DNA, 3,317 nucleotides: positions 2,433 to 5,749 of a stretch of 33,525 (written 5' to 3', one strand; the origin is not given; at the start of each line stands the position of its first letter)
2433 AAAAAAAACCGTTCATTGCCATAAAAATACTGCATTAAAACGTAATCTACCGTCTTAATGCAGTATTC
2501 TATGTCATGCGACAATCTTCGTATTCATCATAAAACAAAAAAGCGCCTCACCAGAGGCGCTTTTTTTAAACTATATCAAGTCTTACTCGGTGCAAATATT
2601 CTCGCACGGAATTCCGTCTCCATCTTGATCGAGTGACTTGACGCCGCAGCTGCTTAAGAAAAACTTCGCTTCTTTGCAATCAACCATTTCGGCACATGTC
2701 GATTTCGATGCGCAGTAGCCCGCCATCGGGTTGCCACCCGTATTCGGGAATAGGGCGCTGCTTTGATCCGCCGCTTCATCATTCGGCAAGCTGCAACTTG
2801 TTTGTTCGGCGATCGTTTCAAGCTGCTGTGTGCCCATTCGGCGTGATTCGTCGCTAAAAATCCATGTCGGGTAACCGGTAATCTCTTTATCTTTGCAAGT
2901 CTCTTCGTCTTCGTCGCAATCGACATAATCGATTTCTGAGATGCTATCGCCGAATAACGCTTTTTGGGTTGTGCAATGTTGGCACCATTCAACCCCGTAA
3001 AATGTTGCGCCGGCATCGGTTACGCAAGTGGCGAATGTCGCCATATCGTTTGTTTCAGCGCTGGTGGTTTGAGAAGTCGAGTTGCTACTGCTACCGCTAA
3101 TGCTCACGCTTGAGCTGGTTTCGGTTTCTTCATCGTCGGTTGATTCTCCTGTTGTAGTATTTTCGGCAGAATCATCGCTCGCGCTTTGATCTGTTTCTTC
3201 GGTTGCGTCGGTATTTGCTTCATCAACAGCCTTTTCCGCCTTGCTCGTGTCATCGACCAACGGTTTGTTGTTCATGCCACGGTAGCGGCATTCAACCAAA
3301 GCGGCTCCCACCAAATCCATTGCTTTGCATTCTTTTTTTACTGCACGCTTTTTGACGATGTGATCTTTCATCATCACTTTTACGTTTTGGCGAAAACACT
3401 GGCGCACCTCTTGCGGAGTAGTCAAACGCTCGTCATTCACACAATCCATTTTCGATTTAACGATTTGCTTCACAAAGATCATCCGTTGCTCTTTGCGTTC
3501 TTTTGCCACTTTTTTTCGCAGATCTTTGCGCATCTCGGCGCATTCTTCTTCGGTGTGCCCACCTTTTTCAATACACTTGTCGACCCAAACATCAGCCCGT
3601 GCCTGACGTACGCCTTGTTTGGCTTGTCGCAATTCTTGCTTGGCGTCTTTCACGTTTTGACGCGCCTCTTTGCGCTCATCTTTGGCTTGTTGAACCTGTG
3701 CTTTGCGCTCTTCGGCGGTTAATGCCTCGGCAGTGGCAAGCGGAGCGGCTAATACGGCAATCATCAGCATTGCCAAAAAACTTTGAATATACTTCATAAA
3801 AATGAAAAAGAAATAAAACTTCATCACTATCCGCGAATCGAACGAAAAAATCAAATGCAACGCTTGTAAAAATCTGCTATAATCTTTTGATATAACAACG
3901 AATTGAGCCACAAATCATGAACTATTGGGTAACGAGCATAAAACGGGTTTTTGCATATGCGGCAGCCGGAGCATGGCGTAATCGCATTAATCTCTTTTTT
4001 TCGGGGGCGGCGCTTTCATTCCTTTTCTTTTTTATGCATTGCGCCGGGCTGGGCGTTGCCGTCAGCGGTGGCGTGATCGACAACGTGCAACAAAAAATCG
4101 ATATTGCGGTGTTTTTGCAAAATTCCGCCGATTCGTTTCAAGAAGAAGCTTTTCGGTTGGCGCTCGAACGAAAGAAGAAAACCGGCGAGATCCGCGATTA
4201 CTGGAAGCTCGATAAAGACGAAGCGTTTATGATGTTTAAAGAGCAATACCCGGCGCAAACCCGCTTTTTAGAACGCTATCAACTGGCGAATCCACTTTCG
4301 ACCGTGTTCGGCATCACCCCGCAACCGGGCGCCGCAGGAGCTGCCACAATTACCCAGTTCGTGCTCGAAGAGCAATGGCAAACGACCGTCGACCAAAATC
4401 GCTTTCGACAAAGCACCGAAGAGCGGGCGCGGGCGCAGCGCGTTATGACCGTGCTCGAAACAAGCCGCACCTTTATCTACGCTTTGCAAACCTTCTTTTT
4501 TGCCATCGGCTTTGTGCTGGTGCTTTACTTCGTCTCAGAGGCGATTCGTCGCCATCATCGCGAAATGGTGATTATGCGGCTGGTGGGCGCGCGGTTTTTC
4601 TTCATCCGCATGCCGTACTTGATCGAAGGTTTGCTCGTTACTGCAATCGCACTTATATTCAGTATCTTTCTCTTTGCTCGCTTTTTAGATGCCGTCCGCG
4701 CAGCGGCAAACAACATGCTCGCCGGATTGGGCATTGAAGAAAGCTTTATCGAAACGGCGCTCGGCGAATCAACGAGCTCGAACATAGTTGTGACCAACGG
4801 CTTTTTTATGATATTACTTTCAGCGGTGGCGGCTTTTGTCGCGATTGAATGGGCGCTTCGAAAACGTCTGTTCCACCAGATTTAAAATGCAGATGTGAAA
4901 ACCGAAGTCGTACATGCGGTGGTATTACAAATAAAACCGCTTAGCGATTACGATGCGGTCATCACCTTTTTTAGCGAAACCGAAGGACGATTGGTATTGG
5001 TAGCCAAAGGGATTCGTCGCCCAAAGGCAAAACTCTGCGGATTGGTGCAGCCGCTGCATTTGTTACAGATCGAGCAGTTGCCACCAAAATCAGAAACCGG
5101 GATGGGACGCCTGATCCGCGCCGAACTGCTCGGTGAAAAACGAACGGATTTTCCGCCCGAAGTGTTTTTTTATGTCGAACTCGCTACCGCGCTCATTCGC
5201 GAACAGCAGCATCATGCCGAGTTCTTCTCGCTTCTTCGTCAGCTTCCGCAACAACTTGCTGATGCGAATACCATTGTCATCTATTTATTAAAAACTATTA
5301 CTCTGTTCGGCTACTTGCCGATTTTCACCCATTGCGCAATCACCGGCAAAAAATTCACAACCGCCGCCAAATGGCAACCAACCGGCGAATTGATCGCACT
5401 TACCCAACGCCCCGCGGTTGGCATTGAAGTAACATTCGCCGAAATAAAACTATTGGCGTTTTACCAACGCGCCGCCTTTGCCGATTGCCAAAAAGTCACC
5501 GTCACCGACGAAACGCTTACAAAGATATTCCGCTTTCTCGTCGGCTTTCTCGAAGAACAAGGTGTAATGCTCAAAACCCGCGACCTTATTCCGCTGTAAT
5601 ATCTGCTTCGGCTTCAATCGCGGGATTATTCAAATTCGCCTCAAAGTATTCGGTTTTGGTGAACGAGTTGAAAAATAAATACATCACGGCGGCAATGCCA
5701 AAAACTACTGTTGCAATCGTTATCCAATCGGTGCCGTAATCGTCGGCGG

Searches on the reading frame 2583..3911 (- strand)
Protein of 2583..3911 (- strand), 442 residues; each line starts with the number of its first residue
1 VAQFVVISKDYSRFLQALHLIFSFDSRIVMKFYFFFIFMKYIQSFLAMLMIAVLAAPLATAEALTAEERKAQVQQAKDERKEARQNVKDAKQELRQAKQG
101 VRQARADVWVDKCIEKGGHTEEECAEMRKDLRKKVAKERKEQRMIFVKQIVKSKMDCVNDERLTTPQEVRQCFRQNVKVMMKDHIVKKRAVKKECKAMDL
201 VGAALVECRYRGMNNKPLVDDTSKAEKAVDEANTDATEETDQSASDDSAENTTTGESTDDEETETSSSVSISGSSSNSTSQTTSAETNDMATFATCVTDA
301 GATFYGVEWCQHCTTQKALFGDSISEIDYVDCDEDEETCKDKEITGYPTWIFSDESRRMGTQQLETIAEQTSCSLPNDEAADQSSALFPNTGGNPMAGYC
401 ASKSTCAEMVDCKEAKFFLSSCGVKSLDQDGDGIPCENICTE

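Call 56: search_protein_families(library=pfam, proteins=[window:2583-3911:-], max_evalue=0.001)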
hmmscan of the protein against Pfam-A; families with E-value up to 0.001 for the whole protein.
window:2583-3911:- (442 aa): 2 families
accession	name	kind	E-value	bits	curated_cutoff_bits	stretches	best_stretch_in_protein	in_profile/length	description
PF05901.16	Excalibur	-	1.4e-07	32.1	22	1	404-437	2-36/36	Excalibur calcium-binding domain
PF00085.26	Thioredoxin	-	0.00012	22.4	23.5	1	307-360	27-86/103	Thioredoxin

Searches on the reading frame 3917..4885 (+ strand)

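Call 56: search_protein_families(library=pfam, proteins=[window:3917-4885:+], max_evalue=0.001)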
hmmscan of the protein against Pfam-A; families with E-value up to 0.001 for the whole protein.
window:3917-4885:+ (322 aa): 2 families
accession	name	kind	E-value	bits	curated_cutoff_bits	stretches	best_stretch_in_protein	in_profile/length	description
PF18075.7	FtsX_ECD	-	8e-06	26.8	23.5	1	62-138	2-77/96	FtsX extracellular domain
PF02687.27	FtsX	-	1.6e-05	25.4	25.5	1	192-316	5-113/120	FtsX-like permease C-terminal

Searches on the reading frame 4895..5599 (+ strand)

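Call 56: search_protein_families(library=pfam, proteins=[window:4895-5599:+], max_evalue=0.001)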
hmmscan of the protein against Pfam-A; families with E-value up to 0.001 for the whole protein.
window:4895-5599:+ (234 aa): 2 families
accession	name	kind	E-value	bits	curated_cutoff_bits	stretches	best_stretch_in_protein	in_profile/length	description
PF02565.21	RecO_C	-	3e-17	63.3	22.1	1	92-222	12-148/157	Recombination protein O C terminal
PF11967.14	RecO_N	-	2.6e-13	50.3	27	1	1-79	1-77/80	Recombination protein O N terminal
